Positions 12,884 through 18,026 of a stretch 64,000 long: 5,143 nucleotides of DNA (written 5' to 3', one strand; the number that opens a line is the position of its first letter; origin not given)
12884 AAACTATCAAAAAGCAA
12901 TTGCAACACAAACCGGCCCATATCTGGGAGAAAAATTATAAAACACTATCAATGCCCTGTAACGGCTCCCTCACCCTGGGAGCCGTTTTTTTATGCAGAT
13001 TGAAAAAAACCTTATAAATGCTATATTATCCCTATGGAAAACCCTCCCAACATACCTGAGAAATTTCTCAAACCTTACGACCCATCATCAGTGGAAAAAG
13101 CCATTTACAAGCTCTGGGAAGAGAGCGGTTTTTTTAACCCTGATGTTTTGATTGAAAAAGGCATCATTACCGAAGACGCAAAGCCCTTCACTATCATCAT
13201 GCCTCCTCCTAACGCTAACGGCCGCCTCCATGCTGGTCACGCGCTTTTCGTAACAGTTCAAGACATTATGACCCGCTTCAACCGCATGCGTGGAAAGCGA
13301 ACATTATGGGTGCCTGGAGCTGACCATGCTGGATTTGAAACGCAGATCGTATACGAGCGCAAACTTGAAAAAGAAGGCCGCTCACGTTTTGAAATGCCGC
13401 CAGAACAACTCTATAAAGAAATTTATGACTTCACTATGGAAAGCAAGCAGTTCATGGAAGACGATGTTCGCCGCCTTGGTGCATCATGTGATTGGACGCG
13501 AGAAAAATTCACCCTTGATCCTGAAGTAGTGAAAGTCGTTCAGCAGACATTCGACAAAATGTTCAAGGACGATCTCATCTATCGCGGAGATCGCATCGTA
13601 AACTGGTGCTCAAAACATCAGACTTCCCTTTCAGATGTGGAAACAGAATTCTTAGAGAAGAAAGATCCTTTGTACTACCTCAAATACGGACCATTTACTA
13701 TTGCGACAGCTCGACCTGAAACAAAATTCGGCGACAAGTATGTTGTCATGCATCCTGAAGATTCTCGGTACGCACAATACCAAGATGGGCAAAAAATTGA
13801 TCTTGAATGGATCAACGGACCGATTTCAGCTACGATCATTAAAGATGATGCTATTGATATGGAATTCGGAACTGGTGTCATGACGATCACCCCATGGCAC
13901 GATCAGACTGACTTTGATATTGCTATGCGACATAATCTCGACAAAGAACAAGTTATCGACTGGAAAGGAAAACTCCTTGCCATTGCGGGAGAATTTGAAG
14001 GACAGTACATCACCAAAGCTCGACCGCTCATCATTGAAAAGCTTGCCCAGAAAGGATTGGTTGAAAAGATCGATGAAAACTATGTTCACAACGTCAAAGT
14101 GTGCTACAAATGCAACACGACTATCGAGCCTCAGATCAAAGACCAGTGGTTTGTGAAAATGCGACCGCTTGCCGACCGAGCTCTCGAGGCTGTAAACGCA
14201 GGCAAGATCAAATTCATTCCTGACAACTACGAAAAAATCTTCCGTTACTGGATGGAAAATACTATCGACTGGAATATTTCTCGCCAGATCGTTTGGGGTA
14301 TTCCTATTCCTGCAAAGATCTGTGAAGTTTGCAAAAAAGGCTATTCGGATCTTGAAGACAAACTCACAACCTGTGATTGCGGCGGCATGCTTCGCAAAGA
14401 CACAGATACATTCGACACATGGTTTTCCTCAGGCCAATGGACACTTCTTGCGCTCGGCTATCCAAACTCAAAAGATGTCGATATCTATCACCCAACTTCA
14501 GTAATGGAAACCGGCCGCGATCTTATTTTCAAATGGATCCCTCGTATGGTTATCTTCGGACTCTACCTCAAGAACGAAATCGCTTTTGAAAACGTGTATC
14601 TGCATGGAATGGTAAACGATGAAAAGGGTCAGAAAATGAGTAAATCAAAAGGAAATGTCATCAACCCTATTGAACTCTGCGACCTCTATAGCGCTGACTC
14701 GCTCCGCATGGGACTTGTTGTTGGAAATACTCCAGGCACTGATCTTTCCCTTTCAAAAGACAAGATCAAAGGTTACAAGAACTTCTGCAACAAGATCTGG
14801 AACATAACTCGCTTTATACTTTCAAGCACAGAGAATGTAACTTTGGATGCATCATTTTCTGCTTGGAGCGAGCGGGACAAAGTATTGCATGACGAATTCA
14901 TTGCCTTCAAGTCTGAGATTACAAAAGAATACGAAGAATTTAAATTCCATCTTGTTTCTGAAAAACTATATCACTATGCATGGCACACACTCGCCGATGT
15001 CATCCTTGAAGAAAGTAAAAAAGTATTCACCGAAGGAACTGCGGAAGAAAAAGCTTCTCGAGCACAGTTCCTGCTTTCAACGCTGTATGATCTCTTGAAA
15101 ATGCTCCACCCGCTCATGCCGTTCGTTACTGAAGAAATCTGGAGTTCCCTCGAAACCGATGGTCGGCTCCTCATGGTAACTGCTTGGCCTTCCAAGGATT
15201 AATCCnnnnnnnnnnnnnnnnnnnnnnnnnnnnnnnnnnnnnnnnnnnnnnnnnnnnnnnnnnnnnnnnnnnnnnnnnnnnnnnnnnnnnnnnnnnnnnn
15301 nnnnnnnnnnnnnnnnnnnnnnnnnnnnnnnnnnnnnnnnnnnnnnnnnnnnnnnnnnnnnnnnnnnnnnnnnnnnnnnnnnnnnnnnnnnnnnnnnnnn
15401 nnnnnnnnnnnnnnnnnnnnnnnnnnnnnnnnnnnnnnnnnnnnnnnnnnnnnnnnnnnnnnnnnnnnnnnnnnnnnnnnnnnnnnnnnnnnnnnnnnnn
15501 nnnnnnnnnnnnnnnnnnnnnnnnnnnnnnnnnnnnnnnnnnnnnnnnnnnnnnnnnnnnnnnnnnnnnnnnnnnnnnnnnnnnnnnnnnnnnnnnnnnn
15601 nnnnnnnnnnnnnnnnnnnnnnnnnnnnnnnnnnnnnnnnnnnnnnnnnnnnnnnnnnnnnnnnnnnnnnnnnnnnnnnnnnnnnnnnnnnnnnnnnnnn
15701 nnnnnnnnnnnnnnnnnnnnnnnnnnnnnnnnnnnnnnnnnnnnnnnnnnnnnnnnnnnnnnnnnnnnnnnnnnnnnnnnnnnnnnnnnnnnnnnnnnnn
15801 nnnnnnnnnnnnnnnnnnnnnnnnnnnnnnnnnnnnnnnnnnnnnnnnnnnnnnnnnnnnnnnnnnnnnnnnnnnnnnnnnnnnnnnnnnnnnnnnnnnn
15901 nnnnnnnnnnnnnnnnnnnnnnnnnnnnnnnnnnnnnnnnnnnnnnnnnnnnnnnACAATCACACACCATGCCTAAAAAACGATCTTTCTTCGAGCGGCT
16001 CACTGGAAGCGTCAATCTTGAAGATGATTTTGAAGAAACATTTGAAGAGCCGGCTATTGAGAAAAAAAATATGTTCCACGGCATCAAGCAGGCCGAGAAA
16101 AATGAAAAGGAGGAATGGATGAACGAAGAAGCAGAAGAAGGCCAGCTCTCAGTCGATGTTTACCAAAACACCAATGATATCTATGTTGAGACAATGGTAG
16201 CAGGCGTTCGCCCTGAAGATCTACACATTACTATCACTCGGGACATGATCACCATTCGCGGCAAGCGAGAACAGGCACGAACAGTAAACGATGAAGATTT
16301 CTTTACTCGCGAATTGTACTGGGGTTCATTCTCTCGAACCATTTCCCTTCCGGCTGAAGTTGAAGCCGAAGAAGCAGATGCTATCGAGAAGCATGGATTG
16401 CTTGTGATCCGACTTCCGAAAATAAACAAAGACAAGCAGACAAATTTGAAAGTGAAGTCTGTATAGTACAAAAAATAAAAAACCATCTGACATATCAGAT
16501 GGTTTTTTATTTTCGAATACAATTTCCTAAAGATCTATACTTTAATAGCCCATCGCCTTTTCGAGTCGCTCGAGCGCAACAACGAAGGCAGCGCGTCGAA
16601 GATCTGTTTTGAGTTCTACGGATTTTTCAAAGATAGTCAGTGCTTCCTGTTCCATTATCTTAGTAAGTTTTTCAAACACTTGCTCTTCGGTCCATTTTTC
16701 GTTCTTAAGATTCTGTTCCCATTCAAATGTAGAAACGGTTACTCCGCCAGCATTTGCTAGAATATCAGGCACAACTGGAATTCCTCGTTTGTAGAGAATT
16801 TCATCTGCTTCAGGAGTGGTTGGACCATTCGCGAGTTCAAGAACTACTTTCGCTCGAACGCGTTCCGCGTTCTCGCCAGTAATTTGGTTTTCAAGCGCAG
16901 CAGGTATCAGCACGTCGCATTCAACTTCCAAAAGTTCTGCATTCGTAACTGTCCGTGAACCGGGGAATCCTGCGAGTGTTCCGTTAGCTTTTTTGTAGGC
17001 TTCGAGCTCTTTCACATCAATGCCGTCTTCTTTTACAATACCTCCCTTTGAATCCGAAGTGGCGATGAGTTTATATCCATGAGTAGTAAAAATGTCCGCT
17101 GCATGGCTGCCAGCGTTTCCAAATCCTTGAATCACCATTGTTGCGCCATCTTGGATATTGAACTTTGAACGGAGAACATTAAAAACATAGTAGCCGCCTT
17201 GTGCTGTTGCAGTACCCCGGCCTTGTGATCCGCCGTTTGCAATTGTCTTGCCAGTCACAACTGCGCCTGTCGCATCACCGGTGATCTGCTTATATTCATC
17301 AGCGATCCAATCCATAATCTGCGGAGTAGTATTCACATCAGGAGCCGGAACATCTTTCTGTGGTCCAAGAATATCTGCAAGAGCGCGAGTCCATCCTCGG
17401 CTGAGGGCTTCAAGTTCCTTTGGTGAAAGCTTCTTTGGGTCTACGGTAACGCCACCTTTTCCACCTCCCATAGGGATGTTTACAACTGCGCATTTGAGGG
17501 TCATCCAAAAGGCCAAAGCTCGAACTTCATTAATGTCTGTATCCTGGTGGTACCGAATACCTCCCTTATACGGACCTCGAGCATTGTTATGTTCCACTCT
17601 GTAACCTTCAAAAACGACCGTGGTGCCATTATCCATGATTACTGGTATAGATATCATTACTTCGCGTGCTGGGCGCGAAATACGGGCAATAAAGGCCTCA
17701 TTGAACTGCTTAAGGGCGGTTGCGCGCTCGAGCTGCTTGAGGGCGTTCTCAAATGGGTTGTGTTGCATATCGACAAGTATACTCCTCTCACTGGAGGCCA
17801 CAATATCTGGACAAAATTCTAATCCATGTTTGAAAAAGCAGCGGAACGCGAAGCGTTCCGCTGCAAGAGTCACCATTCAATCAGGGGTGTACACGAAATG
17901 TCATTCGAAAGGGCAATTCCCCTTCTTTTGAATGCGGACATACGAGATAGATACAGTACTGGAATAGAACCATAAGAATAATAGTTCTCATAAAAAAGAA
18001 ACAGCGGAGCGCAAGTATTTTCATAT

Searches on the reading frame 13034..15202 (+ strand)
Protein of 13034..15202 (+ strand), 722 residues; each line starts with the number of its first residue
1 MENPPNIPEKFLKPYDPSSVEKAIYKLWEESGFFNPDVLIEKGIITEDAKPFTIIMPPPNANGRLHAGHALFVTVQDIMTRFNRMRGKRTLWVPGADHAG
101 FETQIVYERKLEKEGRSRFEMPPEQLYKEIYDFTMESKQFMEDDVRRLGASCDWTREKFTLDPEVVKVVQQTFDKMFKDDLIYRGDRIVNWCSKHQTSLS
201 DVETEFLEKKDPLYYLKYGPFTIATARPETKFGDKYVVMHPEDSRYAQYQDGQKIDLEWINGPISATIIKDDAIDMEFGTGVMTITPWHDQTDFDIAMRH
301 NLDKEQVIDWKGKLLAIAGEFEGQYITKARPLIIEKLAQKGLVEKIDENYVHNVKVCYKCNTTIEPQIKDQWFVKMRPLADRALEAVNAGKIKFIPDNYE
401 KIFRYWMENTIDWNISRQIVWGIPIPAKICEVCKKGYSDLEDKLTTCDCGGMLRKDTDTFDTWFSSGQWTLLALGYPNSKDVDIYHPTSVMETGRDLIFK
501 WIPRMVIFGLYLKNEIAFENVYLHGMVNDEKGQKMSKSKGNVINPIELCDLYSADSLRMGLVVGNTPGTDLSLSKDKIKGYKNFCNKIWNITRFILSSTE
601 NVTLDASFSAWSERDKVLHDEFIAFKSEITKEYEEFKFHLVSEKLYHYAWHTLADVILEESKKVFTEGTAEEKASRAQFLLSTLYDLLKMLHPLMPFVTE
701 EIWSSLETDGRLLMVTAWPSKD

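Call 66: search_protein_families(library=pfam, proteins=[window:13034-15202:+], max_evalue=0.00001)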
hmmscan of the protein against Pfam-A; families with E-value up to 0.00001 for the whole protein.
window:13034-15202:+ (722 aa): 3 families
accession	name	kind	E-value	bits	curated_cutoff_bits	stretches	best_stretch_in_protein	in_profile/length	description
PF00133.28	tRNA-synt_1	-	3.6e-115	385.5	22.7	1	24-573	2-413/414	tRNA synthetases class I (I, L, M and V)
PF09334.17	tRNA-synt_1g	-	1.9e-24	86.6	20.1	2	57-203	6-134/391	tRNA synthetases class I (M)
PF08264.19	Anticodon_1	-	9.5e-22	77.9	25.1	1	615-720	1-106/148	Anticodon-binding domain of tRNA ligase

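Call 71: find_encoding_contigs(protein=window:13034-15202:+, flank=500, max_places=3)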
Protein window:13034-15202:+ (722 aa): 1 contig read that carries it; 1 place shown.
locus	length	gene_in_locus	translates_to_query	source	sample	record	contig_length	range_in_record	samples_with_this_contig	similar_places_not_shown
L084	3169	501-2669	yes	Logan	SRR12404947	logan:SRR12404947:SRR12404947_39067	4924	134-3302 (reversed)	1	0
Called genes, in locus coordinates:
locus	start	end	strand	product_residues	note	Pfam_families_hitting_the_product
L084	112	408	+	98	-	-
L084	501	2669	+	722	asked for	PF00133:tRNA-synt_1, PF09334:tRNA-synt_1g, PF13603:tRNA-synt_1_2 (faint), PF09334:tRNA-synt_1g (weak), PF08264:Anticodon_1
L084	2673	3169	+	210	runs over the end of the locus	?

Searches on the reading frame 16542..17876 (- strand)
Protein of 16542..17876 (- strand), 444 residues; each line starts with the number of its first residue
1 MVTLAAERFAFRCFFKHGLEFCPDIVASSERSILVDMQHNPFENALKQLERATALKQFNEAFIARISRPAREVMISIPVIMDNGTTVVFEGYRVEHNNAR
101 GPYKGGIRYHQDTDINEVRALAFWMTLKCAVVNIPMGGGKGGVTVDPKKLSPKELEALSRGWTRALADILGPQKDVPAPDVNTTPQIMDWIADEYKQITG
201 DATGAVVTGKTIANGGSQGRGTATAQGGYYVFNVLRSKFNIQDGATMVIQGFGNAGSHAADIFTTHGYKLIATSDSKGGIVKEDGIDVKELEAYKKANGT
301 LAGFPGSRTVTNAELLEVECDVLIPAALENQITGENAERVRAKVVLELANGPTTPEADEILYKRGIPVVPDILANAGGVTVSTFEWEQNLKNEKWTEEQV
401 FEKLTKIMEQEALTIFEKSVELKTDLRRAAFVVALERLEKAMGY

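Call 66: search_protein_families(library=pfam, proteins=[window:16542-17876:-], max_evalue=0.00001)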
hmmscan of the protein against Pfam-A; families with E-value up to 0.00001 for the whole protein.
window:16542-17876:- (444 aa): 2 families
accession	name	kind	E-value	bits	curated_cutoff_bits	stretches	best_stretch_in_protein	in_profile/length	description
PF00208.27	ELFV_dehydrog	-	8.9e-74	248.7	23.4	1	215-442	1-237/241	Glutamate/Leucine/Phenylalanine/Valine dehydrogenase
PF02812.23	ELFV_dehydrog_N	-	1.2e-54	183.9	25.3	1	69-197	1-129/129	Glu/Leu/Phe/Val dehydrogenase, dimerisation domain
